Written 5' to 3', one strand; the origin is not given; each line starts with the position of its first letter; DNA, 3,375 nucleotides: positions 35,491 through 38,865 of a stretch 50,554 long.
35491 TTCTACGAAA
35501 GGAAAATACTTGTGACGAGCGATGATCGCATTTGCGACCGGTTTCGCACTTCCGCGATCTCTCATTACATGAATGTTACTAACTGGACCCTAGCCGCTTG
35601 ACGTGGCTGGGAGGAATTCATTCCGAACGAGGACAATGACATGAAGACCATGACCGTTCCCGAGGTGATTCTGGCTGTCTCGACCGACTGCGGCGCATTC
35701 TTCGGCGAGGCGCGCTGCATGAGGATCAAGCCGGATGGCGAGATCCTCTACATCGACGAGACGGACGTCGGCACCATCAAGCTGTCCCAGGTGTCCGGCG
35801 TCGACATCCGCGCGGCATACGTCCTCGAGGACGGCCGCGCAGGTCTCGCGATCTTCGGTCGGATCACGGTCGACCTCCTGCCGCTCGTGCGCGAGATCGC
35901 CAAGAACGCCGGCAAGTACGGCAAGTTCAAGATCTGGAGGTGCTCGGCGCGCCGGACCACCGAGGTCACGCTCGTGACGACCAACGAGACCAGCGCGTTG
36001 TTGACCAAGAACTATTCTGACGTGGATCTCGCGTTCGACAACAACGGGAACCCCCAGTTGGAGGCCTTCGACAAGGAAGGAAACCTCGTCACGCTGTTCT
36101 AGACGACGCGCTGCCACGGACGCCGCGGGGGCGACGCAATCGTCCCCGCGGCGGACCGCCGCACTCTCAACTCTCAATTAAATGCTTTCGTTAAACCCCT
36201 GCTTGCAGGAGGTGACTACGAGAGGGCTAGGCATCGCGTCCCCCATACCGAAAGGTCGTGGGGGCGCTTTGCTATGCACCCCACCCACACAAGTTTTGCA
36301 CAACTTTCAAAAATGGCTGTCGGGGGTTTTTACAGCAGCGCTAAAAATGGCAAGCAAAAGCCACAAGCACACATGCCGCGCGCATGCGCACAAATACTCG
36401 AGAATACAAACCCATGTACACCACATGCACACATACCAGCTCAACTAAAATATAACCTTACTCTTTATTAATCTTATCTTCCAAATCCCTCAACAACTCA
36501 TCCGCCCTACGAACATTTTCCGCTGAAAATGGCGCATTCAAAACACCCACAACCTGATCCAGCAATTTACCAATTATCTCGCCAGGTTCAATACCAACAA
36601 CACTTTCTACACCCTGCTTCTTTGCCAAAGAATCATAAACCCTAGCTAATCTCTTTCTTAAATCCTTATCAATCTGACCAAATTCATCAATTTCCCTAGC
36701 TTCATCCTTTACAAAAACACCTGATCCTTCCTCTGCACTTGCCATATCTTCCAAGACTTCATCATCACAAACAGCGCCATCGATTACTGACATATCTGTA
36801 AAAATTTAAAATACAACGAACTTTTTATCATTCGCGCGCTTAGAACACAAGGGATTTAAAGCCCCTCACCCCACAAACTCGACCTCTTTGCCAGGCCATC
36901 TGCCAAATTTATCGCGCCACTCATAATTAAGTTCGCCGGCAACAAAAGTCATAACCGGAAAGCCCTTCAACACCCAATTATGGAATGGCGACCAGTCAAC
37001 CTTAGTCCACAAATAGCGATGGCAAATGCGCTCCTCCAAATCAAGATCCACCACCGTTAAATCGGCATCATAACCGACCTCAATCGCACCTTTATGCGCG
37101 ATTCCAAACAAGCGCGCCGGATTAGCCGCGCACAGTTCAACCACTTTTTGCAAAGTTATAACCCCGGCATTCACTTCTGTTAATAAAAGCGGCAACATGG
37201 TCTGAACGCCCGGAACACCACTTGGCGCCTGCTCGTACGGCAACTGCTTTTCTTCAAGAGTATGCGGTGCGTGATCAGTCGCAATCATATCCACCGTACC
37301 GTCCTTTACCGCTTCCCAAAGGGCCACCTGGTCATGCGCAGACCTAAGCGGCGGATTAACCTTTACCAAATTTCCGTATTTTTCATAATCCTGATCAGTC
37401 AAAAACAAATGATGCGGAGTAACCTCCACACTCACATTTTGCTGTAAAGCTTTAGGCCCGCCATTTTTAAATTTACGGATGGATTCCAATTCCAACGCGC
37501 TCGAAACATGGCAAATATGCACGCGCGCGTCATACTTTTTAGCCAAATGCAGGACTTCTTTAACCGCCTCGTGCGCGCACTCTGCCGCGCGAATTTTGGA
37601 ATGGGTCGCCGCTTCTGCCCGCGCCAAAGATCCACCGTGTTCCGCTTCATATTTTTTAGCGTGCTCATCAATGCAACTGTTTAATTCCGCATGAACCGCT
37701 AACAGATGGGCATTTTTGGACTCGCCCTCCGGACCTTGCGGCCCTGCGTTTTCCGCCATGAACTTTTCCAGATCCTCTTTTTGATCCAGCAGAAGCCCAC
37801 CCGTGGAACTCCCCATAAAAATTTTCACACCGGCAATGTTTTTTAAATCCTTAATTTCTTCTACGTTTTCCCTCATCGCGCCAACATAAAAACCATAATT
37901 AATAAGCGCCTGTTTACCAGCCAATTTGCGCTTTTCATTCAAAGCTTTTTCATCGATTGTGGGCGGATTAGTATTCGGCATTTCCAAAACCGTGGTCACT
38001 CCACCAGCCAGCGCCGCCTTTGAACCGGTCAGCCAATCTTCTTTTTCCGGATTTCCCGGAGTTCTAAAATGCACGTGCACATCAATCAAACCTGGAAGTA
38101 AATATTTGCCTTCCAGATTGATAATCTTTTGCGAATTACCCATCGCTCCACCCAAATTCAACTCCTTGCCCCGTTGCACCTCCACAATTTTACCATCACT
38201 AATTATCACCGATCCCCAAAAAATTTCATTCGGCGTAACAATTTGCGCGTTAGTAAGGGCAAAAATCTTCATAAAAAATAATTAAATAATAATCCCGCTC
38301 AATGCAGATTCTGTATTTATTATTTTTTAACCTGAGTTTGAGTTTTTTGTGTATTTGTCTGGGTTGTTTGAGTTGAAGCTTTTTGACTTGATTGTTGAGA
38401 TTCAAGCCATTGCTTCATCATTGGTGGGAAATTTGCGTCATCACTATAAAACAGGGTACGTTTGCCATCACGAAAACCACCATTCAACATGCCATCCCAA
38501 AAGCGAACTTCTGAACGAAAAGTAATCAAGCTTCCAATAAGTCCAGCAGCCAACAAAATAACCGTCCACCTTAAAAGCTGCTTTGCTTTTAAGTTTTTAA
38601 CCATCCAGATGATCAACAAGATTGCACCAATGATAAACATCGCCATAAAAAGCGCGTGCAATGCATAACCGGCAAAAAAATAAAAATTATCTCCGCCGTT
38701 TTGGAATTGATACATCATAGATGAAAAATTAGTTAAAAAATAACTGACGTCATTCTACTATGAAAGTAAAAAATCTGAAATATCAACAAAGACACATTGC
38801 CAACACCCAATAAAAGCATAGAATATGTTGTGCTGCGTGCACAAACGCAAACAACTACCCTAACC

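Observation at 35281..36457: Compositionally foreign ~1.2-kb island inside the pyrimidine gene cluster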

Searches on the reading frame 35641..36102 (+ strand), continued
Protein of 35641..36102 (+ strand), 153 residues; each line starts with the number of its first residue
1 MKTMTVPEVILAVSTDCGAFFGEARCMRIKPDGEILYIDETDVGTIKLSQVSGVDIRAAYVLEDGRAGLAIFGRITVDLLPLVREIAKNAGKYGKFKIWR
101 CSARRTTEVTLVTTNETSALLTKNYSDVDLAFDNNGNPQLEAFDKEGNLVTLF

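Call 93: find_encoding_contigs(protein=P0009, flank=4000, max_places=5)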
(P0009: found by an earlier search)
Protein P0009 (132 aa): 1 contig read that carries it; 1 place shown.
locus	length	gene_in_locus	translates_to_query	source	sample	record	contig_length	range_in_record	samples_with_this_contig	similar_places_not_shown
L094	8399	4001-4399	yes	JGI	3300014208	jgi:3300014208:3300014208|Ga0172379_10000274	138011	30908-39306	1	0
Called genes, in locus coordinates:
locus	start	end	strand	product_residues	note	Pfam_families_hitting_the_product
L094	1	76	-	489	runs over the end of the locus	PF01545:Cation_efflux, PF16916:ZT_dimer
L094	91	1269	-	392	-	PF01180:DHO_dh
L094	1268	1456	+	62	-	-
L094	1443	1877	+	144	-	-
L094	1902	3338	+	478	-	PF01979:Amidohydro_1, PF12890:DHOase, PF07969:Amidohydro_3 (weak)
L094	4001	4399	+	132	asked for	-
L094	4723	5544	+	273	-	PF04383:KilA-N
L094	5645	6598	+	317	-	PF01180:DHO_dh, PF01207:Dus (weak), PF01070:FMN_dh (faint)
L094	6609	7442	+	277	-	PF00175:NAD_binding_1, PF10418:DHODB_Fe-S_bind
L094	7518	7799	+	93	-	PF05015:HigB-like_toxin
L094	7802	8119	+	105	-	PF01381:HTH_3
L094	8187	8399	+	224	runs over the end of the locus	PF00156:Pribosyltran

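Call 103: predict_structure(alignment_id=A7)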
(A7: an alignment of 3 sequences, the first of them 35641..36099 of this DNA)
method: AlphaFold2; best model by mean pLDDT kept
length: 153 residues; sequences in the alignment: 3
mean_pLDDT: 47.4   pTM: 0.40
mean pLDDT of the five models: 47.4, 39.5, 34.2, 33.9, 33.5
residues with pLDDT >= 90: 0; 70-90: 0; 50-70: 69; < 50: 84
segments of 3 or more residues with pLDDT < 50: 40-48, 58-78, 93-136
pLDDT, mean of each block of 10 residues (from residue 1): 58 60 56 56 44 49 40 47 57 44 30 30 40 50 51 49
secondary structure, 60 per line:
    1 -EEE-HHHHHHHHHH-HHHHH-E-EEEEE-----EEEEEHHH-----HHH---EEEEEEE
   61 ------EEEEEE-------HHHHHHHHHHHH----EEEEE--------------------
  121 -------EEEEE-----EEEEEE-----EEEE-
elements in order: E2-4 H6-15 H17-21 E25-29 E35-39 E54-60 E67-72 H80-91 E96-100 E128-132 E138-143 E149-152

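Call 108: fold_search(model_id=the predicted structure, library=pdb)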
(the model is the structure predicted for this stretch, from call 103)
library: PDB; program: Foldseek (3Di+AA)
matches with E <= 10: 700; with E <= 0.001: 0
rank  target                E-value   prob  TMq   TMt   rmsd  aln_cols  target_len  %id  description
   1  3vse_A                6.9e-02  0.25  0.27  0.13  11.0       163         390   13  Crystal structure of methyltransferase (released 2013-04-10)
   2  3vse_D                7.3e-02  0.20  0.24  0.12  11.5       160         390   13  Crystal structure of methyltransferase (released 2013-04-10)
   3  3vse_B                9.4e-02  0.16  0.23  0.13  11.2       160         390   14  Crystal structure of methyltransferase (released 2013-04-10)
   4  1m1d_A                2.3e-01  0.25  0.27  0.26  10.2       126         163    6  TETRAHYMENA GCN5 WITH BOUND BISUBSTRATE ANALOG INHIBITOR (released 2002-10-30)
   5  7fiw_A                2.3e-01  0.11  0.22  0.06  12.6       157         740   10  Crystal structure of the complex formed by Wolbachia cytoplasmic incompatibility factors CidAwMel(ST) and CidBND1-ND2  (released 2022-04-06)
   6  3puy_F                2.3e-01  0.04  0.15  0.07  19.6       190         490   10  Crystal Structure of an outward-facing MBP-Maltose transporter complex bound to AMP-PNP after crystal soaking of the p (released 2011-05-18)
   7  3vse_C                2.8e-01  0.12  0.23  0.13  11.0       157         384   13  Crystal structure of methyltransferase (released 2013-04-10)
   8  1hqz_1                3.3e-01  0.33  0.31  0.34   7.6       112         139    8  Cofilin homology domain of a yeast actin-binding protein ABP1P (released 2001-12-21)
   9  5m32_C                5.1e-01  0.06  0.16  0.12  16.1       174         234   13  Human 26S proteasome in complex with Oprozomib (released 2017-07-05)
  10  1ahq                  5.8e-01  0.21  0.32  0.35   5.8       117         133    6  RECOMBINANT ACTOPHORIN (released 1997-09-04)
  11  9heu_J                6.5e-01  0.05  0.17  0.12  17.4       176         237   14  Co-chaperone Bag1-bound human 26S proteasome in SBAG1 state (released 2025-12-31)
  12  4ra8_C                6.9e-01  0.35  0.18  0.37  10.1        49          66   16  Structure analysis of the Mip1a P8A mutant (released 2014-09-24)
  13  6x2d_B                7.4e-01  0.13  0.17  0.23   6.9        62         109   11  Crystal Structure of DNase I Domain of Ribonuclease E from Vibrio cholerae (released 2020-06-10)
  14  3ffn_A                7.8e-01  0.18  0.31  0.09   6.6       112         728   12  Crystal structure of calcium-free human gelsolin (released 2009-10-06)
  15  1qst                  7.8e-01  0.16  0.28  0.27   8.7       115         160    9  CRYSTAL STRUCTURE OF TETRAHYMENA GCN5 (released 1999-09-08)
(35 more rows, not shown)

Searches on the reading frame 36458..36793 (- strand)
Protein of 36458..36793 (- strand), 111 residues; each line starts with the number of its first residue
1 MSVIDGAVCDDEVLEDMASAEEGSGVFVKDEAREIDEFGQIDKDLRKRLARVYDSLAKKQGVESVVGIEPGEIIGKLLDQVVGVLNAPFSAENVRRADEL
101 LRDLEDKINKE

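Call 5: search_protein_families(library=pfam, proteins=[window:36458-36793:-], max_evalue=1)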
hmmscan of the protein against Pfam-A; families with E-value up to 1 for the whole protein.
window:36458-36793:- (111 aa): 0 families

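Call 18: find_encoding_contigs(protein=window:36458-36793:-, flank=6000, max_places=10)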
Protein window:36458-36793:- (111 aa): 1 contig read that carries it; 1 place shown.
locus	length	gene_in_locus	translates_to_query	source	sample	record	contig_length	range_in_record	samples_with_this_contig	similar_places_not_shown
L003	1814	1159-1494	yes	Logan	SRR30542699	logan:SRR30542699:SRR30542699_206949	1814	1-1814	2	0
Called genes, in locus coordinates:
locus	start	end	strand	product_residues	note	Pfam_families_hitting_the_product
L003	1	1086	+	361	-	?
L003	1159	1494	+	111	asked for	-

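Call 30: find_homologous_proteins(query=window:36461-36793:-, max_evalue=0.001)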
Query window:36461-36793:- (111 aa): 2 proteins with E <= 0.001 among 12 candidates.
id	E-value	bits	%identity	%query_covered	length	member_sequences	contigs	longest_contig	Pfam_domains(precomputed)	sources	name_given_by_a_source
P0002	1.7e-61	223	100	100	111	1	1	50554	-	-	-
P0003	6.0e-51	189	88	98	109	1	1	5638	-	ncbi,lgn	-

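Call 33: find_encoding_contigs(protein=P0003, flank=10000, max_places=6)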
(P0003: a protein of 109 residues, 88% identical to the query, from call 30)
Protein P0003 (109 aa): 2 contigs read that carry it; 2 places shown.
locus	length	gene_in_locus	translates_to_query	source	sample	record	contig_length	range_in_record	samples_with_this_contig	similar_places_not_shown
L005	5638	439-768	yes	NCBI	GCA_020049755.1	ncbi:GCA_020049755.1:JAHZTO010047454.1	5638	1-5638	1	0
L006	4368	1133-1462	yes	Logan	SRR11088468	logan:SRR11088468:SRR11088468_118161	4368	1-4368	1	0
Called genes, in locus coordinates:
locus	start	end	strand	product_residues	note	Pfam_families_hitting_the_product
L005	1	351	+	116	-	?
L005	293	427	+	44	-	-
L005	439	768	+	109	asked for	-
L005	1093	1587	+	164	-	-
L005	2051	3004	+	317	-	PF01180:DHO_dh, PF01207:Dus (faint), PF01070:FMN_dh (weak)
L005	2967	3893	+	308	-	PF00175:NAD_binding_1, PF10418:DHODB_Fe-S_bind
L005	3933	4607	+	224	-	PF00156:Pribosyltran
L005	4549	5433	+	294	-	-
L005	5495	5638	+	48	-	?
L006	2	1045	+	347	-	?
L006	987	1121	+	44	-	-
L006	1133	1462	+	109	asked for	-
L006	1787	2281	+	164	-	-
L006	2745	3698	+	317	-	PF01180:DHO_dh, PF01207:Dus (faint), PF01070:FMN_dh (weak)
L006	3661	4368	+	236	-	?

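Call 67: search_protein_families(library=phrogs, proteins=[L005:1108-1569:-, window:36461-36793:-], max_evalue=1)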
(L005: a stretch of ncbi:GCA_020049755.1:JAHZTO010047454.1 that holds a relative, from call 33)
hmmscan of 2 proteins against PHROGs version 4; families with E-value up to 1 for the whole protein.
L005:1108-1569:- (154 aa): 3 families
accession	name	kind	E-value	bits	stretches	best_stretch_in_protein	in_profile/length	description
phrog_34280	-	unknown function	0.1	13.7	1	23-64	27-67/70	-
phrog_35329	-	unknown function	0.22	12.7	1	29-67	26-65/84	-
phrog_14967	-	unknown function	0.63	11.2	0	103-132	2-31/47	-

window:36461-36793:- (111 aa): 1 family
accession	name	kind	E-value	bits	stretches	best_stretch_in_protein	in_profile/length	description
phrog_29377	-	unknown function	0.22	12.1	1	33-101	25-96/191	-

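Call 68: search_protein_families(library=padloc, proteins=[L005:1108-1569:-, window:36461-36793:-], max_evalue=1)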
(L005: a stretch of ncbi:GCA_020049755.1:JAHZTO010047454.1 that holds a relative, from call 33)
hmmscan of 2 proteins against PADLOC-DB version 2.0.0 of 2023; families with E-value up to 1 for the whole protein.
L005:1108-1569:- (154 aa): 0 families

window:36461-36793:- (111 aa): 0 families

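Call 70: search_protein_families(library=pfam, proteins=[L005:1108-1569:-], max_evalue=1)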
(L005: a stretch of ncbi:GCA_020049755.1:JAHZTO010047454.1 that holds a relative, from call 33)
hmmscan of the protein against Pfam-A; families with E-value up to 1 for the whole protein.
L005:1108-1569:- (154 aa): 0 families

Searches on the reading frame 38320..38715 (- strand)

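Call 70: search_protein_families(library=pfam, proteins=[window:38320-38715:-], max_evalue=1)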
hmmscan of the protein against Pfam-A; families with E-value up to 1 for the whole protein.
window:38320-38715:- (131 aa): 4 families
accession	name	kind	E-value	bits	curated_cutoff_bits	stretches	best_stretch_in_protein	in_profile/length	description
PF01252.23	Peptidase_A8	-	0.00042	21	25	1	4-64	38-98/142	Signal peptidase (SPase) II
PF00892.27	EamA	-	0.013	16.2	28.2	1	19-66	31-77/135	EamA-like transporter family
PF07332.16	Phage_holin_3_6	-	0.054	14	28.4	1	6-65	32-90/116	Putative Actinobacterial Holin-X, holin superfamily III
PF04831.18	POPDC1-3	-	0.82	10.2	28.1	0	16-60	22-66/140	POPDC1-3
